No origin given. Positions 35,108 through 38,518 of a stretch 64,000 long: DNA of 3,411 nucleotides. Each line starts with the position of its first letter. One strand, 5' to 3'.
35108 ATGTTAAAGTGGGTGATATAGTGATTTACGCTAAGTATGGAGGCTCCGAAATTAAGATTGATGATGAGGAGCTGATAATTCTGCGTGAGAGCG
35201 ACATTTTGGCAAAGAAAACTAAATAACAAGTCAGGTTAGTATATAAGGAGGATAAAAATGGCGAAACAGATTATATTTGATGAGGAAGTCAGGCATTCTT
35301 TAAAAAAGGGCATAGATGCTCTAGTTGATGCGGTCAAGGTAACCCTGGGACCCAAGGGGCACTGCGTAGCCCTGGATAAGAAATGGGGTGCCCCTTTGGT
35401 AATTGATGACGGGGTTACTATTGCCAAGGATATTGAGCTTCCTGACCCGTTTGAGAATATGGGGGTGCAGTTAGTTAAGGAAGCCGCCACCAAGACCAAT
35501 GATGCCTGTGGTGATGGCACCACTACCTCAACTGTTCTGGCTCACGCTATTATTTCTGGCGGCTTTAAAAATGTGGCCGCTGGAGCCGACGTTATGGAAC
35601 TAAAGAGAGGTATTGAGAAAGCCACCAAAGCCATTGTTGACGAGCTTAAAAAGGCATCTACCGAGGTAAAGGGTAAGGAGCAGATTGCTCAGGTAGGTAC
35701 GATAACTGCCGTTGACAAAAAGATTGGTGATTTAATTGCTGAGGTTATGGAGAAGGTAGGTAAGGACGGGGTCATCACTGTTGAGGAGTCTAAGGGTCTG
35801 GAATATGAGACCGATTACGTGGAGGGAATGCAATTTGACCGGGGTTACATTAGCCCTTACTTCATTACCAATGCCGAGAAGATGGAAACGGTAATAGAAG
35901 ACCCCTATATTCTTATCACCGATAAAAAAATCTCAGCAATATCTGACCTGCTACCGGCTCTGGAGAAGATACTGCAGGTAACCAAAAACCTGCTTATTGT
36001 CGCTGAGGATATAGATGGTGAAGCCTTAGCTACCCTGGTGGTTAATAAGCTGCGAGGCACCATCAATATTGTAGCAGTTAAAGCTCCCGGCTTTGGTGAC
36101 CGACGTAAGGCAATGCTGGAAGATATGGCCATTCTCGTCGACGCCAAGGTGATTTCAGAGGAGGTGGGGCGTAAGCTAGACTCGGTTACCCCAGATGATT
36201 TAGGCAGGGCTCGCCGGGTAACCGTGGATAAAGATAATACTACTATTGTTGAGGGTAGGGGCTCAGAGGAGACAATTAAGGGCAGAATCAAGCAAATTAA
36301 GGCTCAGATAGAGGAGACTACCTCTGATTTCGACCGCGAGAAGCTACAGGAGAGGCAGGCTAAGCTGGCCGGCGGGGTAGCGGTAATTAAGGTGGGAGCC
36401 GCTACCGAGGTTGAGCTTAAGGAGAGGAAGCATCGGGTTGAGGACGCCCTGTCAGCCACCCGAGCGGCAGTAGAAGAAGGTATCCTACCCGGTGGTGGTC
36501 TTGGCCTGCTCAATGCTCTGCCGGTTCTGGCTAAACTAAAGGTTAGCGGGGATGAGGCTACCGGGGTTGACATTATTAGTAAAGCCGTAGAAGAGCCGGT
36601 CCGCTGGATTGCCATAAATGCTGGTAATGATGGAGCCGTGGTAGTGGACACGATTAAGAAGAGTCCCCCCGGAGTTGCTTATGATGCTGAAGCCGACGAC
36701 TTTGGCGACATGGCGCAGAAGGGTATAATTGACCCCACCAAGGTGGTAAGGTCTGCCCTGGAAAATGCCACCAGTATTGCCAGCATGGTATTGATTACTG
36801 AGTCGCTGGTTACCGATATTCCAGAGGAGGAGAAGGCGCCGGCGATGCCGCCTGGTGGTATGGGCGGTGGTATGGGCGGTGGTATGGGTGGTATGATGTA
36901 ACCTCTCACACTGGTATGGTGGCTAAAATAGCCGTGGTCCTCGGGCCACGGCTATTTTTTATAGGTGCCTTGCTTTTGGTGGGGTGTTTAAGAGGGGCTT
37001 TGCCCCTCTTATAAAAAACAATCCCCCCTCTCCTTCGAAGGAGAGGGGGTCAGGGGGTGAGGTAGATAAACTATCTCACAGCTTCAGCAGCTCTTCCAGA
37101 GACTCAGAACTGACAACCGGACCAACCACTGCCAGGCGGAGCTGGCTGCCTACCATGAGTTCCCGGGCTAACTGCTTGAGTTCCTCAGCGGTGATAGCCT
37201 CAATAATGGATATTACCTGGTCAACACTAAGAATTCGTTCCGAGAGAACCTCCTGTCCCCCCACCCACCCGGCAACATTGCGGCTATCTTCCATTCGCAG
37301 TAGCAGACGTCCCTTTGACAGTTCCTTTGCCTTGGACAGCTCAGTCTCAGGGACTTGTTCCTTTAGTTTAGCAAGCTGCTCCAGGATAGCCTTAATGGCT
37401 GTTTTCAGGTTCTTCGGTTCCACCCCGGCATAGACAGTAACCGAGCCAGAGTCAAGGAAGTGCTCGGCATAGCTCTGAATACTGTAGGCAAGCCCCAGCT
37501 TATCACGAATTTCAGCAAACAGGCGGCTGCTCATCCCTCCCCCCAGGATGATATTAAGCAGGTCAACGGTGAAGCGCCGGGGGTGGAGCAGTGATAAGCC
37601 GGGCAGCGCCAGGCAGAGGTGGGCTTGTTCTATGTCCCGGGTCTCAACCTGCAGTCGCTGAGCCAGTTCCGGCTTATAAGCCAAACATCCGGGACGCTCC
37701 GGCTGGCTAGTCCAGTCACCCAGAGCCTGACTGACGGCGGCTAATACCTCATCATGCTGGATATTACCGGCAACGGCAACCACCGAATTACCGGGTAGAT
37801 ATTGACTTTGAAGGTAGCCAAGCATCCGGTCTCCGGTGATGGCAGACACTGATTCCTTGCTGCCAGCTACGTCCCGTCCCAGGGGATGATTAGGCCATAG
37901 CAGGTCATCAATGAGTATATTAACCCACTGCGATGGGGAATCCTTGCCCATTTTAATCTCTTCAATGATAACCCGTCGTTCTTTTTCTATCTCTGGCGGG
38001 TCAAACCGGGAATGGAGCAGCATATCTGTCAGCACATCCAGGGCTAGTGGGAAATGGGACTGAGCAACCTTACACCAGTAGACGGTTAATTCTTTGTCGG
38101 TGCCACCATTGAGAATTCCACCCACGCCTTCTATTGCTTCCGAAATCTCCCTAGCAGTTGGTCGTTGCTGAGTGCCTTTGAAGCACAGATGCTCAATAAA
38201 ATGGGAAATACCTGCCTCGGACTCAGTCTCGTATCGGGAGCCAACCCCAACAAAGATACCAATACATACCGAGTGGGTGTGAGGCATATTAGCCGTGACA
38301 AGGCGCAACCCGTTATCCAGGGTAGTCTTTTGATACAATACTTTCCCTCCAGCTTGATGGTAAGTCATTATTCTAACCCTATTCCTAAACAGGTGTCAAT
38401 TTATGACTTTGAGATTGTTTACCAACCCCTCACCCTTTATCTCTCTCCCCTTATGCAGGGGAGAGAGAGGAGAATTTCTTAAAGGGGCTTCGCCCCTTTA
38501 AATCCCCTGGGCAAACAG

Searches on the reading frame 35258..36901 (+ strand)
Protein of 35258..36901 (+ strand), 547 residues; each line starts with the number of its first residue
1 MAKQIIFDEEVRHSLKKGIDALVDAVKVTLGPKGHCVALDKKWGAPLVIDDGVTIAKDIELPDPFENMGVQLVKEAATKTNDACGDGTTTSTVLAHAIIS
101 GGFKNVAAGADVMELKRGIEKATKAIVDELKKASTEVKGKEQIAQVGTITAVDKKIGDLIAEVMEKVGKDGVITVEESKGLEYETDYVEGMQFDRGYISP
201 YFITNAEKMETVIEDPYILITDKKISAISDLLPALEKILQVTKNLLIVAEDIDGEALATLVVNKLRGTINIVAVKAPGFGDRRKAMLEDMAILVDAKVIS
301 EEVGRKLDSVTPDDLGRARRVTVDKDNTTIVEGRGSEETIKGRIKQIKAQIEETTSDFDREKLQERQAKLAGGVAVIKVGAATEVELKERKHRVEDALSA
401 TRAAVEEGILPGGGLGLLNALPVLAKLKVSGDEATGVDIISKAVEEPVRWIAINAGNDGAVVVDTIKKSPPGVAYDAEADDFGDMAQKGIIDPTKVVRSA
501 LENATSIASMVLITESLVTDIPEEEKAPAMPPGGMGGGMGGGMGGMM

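Call 55: search_protein_families(library=pfam, proteins=[window:35258-36901:+], max_evalue=0.00001)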
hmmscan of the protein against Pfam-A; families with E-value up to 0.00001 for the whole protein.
window:35258-36901:+ (547 aa): 1 family
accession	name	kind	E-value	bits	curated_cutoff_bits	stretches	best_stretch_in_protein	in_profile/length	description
PF00118.29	Cpn60_TCP1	-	4.1e-70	237.3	34.3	1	23-520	2-488/490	TCP-1/cpn60 chaperonin family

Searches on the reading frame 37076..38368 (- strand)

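Call 56: search_protein_families(library=pfam, proteins=[window:37076-38368:-], max_evalue=0.00001)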
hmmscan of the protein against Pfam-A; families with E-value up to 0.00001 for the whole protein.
window:37076-38368:- (430 aa): 2 families
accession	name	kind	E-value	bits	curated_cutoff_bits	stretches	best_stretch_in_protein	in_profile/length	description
PF05193.26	Peptidase_M16_C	-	2.6e-41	141.9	23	1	177-349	2-179/181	Peptidase M16 inactive domain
PF00675.25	Peptidase_M16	-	1.3e-34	119.7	22.3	1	23-169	2-147/149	Insulinase (Peptidase family M16)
